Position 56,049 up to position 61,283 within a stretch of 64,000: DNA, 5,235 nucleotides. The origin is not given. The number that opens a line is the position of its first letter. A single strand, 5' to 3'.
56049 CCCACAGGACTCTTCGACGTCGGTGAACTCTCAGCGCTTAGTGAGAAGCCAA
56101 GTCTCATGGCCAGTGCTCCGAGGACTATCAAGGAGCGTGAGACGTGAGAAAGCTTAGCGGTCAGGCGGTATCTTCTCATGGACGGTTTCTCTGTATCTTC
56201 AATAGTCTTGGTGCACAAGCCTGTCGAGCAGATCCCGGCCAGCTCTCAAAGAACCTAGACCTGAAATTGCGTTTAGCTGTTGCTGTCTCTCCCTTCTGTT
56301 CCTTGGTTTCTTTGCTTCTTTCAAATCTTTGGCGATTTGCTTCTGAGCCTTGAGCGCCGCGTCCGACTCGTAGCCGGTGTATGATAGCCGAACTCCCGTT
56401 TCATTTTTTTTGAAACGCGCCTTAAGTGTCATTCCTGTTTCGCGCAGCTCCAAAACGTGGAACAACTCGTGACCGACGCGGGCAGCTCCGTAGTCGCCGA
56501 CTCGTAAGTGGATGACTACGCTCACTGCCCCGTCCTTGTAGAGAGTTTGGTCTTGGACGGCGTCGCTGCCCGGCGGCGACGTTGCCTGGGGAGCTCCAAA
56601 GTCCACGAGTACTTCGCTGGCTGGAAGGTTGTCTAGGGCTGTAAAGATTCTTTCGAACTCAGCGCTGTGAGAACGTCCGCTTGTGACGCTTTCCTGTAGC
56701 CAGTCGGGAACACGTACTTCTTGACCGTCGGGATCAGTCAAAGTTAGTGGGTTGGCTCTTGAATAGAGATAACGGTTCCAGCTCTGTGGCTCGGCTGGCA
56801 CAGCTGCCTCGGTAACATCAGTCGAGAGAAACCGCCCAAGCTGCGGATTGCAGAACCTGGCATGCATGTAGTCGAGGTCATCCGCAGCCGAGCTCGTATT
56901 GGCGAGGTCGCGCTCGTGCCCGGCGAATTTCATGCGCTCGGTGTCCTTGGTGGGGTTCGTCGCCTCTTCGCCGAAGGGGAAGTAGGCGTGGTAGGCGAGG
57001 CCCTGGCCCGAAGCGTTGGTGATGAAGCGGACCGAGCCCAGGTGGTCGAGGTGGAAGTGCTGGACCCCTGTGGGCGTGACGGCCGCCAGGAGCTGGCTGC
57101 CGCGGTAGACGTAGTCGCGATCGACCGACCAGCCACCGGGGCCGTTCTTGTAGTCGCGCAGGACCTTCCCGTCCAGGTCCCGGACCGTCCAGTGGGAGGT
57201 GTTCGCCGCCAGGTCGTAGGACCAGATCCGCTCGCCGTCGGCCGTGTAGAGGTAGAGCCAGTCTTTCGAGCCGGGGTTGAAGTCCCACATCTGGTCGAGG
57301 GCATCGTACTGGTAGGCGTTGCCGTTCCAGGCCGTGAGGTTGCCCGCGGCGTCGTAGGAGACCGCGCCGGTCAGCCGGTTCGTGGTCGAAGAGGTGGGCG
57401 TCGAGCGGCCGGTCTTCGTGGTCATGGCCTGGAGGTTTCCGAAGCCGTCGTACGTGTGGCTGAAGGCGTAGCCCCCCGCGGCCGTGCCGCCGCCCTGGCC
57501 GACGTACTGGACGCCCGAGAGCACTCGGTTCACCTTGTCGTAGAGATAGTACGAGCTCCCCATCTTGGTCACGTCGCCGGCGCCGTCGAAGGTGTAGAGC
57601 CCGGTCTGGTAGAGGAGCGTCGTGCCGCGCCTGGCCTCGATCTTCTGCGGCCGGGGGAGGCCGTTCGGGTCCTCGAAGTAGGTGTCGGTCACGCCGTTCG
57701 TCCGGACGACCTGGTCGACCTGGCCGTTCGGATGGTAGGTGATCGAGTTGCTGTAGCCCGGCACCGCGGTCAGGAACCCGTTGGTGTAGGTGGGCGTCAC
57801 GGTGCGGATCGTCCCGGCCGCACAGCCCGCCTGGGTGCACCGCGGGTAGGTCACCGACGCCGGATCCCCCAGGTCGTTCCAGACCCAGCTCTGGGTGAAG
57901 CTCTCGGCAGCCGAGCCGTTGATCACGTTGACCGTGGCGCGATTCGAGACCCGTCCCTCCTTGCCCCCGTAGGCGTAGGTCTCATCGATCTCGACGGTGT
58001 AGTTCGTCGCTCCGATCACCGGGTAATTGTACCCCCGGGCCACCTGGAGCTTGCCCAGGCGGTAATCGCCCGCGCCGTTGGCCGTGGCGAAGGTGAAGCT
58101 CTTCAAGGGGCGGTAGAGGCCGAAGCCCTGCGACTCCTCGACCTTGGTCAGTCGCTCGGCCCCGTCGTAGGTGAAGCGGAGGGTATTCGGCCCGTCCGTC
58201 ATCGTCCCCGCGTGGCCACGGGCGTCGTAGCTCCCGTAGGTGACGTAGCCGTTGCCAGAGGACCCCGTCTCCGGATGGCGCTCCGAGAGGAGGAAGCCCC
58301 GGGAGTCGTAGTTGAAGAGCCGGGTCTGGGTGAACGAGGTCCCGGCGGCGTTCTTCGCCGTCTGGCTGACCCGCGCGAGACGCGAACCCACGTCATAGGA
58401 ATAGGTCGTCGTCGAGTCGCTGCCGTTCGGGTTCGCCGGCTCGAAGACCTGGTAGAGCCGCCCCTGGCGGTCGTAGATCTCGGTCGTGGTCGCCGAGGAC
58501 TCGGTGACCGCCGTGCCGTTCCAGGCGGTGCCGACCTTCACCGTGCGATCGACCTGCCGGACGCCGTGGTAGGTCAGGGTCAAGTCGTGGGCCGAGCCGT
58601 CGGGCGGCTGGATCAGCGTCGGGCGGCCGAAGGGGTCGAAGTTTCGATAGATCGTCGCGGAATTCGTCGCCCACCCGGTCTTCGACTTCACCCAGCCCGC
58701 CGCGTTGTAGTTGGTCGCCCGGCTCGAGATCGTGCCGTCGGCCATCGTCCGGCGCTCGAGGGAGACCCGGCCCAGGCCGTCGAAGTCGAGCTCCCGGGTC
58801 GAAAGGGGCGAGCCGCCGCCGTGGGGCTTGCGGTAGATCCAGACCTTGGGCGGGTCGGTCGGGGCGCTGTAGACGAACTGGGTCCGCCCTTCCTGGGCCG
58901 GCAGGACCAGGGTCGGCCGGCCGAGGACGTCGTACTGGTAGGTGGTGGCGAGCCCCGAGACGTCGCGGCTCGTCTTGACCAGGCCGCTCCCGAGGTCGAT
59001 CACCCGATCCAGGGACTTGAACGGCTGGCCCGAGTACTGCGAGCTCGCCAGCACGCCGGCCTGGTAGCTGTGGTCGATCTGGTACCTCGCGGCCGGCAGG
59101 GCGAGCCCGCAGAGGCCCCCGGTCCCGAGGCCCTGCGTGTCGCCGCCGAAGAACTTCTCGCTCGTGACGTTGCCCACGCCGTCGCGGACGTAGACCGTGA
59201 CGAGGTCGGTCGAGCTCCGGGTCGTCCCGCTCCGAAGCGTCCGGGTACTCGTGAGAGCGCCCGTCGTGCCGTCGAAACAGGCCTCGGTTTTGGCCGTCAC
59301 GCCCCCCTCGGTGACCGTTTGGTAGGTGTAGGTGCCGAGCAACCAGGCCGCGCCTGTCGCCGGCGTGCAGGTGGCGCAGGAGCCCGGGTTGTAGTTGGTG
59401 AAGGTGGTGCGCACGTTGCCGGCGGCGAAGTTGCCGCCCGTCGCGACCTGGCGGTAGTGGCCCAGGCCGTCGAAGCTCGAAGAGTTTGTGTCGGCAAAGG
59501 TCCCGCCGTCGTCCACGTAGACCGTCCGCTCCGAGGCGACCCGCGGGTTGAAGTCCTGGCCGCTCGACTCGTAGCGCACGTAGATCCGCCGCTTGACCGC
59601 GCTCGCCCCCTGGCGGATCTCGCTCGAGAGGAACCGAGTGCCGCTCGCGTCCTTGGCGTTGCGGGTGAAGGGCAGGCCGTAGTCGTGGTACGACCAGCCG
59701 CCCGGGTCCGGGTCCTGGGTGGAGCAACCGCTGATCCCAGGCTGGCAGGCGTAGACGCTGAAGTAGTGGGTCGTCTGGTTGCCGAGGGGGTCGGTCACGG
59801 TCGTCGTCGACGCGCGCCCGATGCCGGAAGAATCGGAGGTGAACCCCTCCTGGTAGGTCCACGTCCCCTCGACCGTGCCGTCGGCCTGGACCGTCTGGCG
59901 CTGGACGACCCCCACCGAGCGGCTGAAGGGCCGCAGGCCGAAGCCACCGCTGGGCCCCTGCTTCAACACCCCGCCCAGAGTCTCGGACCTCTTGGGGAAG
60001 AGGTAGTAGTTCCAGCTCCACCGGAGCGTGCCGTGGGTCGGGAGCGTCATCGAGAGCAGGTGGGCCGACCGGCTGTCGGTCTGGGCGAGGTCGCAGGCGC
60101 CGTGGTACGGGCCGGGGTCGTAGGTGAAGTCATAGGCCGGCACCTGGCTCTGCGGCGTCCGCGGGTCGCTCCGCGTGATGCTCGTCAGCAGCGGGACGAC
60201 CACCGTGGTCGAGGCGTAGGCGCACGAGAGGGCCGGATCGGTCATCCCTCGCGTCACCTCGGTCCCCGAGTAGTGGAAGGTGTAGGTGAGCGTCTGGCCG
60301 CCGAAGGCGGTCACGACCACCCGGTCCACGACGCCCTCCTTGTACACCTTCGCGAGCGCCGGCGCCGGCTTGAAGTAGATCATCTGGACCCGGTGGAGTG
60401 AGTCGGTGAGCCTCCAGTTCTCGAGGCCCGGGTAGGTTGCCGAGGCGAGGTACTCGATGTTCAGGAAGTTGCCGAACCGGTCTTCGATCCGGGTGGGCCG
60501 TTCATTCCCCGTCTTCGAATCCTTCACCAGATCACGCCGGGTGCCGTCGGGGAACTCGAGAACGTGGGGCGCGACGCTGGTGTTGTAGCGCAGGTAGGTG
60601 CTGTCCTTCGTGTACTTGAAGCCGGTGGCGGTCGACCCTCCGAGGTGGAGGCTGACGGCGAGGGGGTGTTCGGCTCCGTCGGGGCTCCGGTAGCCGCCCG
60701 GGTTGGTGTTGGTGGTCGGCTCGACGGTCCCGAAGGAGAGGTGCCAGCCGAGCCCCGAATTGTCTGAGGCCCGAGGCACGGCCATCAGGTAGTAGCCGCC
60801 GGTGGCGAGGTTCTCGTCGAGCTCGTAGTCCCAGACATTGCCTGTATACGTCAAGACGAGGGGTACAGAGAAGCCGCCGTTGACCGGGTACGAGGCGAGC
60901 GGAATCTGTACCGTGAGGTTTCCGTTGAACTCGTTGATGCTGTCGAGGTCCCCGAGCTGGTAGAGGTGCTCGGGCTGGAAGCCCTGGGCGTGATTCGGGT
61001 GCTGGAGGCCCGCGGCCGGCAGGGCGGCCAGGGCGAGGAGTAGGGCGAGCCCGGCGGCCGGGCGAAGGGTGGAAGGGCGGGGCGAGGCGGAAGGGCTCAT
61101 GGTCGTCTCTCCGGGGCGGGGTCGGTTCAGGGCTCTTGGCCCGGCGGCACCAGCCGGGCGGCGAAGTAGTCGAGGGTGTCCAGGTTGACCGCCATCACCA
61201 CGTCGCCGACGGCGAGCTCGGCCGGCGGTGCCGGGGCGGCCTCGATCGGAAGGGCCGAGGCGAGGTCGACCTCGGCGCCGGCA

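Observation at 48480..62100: ~13.6-kb low-GC RHS polymorphic-toxin island: main rhs + immunity, orphan rhs tip + immunity, group II intron, and a third rhs fragment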

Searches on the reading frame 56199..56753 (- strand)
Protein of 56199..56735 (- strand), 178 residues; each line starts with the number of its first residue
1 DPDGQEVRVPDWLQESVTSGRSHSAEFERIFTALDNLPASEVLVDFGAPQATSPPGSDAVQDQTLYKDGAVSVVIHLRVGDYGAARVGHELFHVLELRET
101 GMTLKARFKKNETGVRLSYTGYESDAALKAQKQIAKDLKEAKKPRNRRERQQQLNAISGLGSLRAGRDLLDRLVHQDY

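Call 22: search_protein_families(library=pfam, proteins=[window:56202-56720:-], max_evalue=10)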
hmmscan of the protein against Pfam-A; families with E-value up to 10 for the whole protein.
seq(173 aa): 1 family
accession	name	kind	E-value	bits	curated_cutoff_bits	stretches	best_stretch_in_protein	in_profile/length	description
PF01113.26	DapB_N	-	0.14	12.7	25.6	0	25-48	61-81/124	Dihydrodipicolinate reductase, N-terminus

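Call 23: search_solved_structures(query=window:56202-56720:-, max_evalue=10)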
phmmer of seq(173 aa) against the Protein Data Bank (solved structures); distinct sequences matched with E-value up to 10: 0.
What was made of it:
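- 56199..56735 (-): Tip 1: a zincin-like toxin domain with invariant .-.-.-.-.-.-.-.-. and E-S-x-x-A 30 residues downstream. 54% GC. No Pfam or PDB sequence hit (calls 22, 23).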

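Call 26: find_homologous_proteins(query=window:56202-56720:-, max_evalue=0.01)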
Query seq(173 aa): 222 candidates shared short words with the query, none scored E <= 0.01.
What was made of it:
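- Tried and rejected: A word-index search for tip 1 (call 26).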

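Call 36: search_protein_representatives(protein=window:56199-56735:-)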
Query: 178 residues. Proteins with E-value up to 0.001 (for the whole library): 11; up to 1e-10: 6; up to 1e-30: 1. The best 11 are listed.
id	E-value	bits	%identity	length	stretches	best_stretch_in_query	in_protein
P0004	2.7e-47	177.1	52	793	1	1-178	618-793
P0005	4.3e-20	88.6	42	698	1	1-153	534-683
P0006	3.5e-15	72.6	37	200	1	1-147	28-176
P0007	4.5e-15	72.3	36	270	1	1-151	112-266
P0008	3.2e-14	69.5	36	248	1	1-137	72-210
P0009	2.7e-12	63.2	35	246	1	1-137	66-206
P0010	4.9e-10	55.9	38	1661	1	1-167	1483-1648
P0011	7.8e-10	55.2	41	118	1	45-148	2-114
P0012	7.9e-06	42.2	29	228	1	2-145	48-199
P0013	2.7e-05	40.4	33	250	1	1-138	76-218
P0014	3.5e-04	36.9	31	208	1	1-139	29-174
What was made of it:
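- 56199..56735 (-): 11 cluster representatives among 1.84 billion proteins (call 36).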

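Call 46: find_encoding_contigs(protein=P0004, flank=6000, max_places=3)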
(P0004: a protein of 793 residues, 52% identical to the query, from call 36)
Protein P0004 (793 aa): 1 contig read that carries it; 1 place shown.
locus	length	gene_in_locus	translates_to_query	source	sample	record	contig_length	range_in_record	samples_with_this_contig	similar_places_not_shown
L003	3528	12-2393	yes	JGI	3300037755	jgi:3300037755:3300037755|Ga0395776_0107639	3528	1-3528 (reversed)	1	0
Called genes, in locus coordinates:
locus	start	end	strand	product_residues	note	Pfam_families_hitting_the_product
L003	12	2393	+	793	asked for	PF05593:RHS_repeat (faint), PF25023:TEN_YD-shell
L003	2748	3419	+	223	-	-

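Call 47: predict_structure(alignment_id=A3)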
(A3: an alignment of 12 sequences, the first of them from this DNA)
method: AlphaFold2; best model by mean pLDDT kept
length: 184 residues; sequences in the alignment: 12
mean_pLDDT: 85.2   pTM: 0.76
mean pLDDT of the five models: 85.2, 84.0, 81.6, 80.5, 79.5
residues with pLDDT >= 90: 115; 70-90: 35; 50-70: 25; < 50: 9
segments of 3 or more residues with pLDDT < 50: 1-7
pLDDT, mean of each block of 10 residues (from residue 1): 43 87 96 97 92 86 84 94 93 97 96 97 91 98 93 80 64 58 51
secondary structure, 60 per line:
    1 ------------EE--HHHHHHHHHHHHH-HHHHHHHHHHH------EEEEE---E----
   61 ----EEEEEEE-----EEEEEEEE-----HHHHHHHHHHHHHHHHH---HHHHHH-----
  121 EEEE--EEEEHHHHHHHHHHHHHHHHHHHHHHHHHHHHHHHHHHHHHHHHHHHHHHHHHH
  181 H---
elements in order: H17-29 H31-41 E48-52 E65-71 E77-84 H90-106 H110-115 E121-124 E127-130 H131-181
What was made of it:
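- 56199..56735 (-): AF2 pLDDT 85 (call 47).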

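Call 73: fold_search(model_id=the predicted structure, library=pdb)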
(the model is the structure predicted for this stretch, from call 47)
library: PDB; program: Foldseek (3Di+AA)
matches with E <= 10: 190; with E <= 0.001: 0
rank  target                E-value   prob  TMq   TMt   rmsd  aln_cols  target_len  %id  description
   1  1gql_A                1.3e-01  0.23  0.23  0.08  13.2       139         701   13  Structure of Pseudomonas cellulosa alpha-D-glucuronidase complexed with glucuronic acid and xylotriose (released 2002-09-26)
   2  1gqi_A                2.3e-01  0.16  0.23  0.08  13.2       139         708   13  Structure of Pseudomonas cellulosa alpha-D-glucuronidase (released 2002-09-26)
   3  1gql_B                2.5e-01  0.16  0.23  0.08  13.0       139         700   13  Structure of Pseudomonas cellulosa alpha-D-glucuronidase complexed with glucuronic acid and xylotriose (released 2002-09-26)
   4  1h41_B                3.9e-01  0.13  0.22  0.08  13.1       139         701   13  Pseudomonas cellulosa E292A alpha-D-glucuronidase mutant complexed with aldotriuronic acid (released 2003-05-01)
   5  3t6b_A                6.6e-01  0.06  0.13  0.05  15.6        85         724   14  Structure of human DPPIII in complex with the opioid peptide Tynorphin, at 2.4 Angstroms (released 2012-04-04)
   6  5e3c_A                9.1e-01  0.04  0.12  0.04  23.8       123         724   12  Structure of human DPP3 in complex with hemorphin like opioid peptide IVYPW (released 2016-04-13)
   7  5e2q_A                1.2e+00  0.04  0.13  0.05  15.5        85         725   14  Structure of human DPP3 in complex with angiotensin-II (released 2016-04-13)
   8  2btv_A                1.3e+00  0.01  0.09  0.03  14.1        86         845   15  ATOMIC MODEL FOR BLUETONGUE VIRUS (BTV) CORE (released 1998-09-30)
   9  4cse_A                1.5e+00  0.04  0.16  0.22   9.4        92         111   13  PIH N-terminal domain (released 2014-05-14)
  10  1lml                  1.7e+00  0.15  0.25  0.11   6.7        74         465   14  LEISHMANOLYSIN (released 1997-09-17)
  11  1ky3                  1.8e+00  0.05  0.15  0.17  13.4       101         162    7  GDP-BOUND YPT7P AT 1.35 A RESOLUTION (released 2002-06-05)
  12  5yfd_A                1.8e+00  0.04  0.14  0.05  16.4        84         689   14  Crystal structure of a new DPP III family member (released 2018-01-03)
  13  3fvy                  1.8e+00  0.02  0.15  0.06  15.9       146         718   11  Crystal structure of human Dipeptidyl Peptidase III (released 2009-02-03)
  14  2p90_B                2.2e+00  0.03  0.21  0.15  17.7       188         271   11  The crystal structure of a protein of unknown function from Corynebacterium glutamicum ATCC 13032 (released 2007-05-08)
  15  7wks_A                2.2e+00  0.03  0.17  0.10  13.7       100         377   15  Apo state of AtPIN3 (released 2022-08-10)
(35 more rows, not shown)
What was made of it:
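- On Zincin (HExxH) metallopeptidase toxin domain: Foldseek against the PDB gives nothing significant (call 73).
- Tried and rejected: Foldseek against the PDB for the tip-1 model (call 73).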

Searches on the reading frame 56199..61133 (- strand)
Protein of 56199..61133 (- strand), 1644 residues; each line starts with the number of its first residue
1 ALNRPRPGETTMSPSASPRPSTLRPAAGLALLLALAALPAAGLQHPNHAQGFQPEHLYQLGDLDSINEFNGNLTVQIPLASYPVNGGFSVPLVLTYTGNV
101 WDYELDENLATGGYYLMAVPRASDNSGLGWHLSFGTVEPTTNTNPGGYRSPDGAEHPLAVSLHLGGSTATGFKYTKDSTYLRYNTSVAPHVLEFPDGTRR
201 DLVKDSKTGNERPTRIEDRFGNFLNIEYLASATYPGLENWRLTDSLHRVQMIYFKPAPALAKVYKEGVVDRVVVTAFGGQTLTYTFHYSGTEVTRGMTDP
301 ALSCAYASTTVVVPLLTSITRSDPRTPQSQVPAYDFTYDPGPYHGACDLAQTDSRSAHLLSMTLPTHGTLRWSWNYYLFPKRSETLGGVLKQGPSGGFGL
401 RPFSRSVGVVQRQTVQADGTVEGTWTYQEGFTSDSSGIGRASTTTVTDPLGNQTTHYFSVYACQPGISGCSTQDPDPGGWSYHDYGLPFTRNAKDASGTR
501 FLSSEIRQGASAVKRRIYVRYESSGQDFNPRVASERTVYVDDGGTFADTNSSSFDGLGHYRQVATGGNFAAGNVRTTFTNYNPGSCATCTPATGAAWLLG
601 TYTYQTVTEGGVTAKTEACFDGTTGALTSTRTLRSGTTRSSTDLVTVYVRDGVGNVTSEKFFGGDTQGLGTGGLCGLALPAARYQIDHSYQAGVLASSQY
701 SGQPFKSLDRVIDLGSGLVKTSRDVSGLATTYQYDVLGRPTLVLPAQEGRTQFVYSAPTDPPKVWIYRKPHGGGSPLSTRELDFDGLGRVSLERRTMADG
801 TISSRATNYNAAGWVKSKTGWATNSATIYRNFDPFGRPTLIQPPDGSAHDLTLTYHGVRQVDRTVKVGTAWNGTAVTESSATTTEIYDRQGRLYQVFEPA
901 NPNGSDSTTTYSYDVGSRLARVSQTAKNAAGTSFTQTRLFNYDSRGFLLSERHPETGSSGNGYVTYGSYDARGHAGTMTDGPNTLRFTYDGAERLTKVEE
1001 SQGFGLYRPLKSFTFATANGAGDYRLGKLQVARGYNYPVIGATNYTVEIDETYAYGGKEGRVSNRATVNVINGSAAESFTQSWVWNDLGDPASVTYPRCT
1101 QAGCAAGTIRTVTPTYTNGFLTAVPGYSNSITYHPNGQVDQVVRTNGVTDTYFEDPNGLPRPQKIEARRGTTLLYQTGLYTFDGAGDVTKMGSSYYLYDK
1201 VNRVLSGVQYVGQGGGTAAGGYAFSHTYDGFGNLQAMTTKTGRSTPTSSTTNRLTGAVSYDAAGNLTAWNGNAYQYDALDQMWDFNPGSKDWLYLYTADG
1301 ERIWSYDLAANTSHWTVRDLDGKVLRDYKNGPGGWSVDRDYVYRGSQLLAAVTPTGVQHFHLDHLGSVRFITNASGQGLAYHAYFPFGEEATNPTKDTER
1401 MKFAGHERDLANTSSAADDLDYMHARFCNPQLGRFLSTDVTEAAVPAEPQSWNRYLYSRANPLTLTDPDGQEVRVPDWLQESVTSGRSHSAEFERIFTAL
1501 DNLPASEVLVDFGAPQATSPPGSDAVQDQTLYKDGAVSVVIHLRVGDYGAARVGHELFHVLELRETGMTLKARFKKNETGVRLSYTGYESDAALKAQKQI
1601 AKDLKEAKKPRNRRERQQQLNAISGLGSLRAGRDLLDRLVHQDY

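Call 6: search_protein_families(library=pfam, proteins=[window:56199-61133:-], max_evalue=0.01)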
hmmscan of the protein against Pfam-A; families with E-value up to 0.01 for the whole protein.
window:56199-61133:- (1644 aa): 1 family
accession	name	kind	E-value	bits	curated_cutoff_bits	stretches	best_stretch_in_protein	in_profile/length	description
PF05593.20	RHS_repeat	-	1.5e-06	28.8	22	1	716-743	4-32/38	RHS Repeat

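Call 21: search_protein_families(library=ncbifam, proteins=[window:56199-61133:-], max_evalue=0.01)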
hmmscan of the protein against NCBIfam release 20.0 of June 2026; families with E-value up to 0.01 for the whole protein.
window:56199-61133:- (1644 aa): 2 families
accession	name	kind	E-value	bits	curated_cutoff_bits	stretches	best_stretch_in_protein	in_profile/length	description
TIGR03696.1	Rhs_assc_core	domain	8.7e-14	51.8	32.5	1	1384-1471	1-76/76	RHS repeat-associated core domain-containing protein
TIGR01643.1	YD_repeat_2x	repeat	0.0002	21.8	15.8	0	969-997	1-30/42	YD repeat-containing protein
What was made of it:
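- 56199..61100 (-): Main RHS toxin gene (1633 aa): signal-peptide-like N-terminus, YD-repeat shell, Rhs-associated core ending in DPDG, and a C-terminal tip. PF05593, TIGR01643 and TIGR03696 (calls 6, 21).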
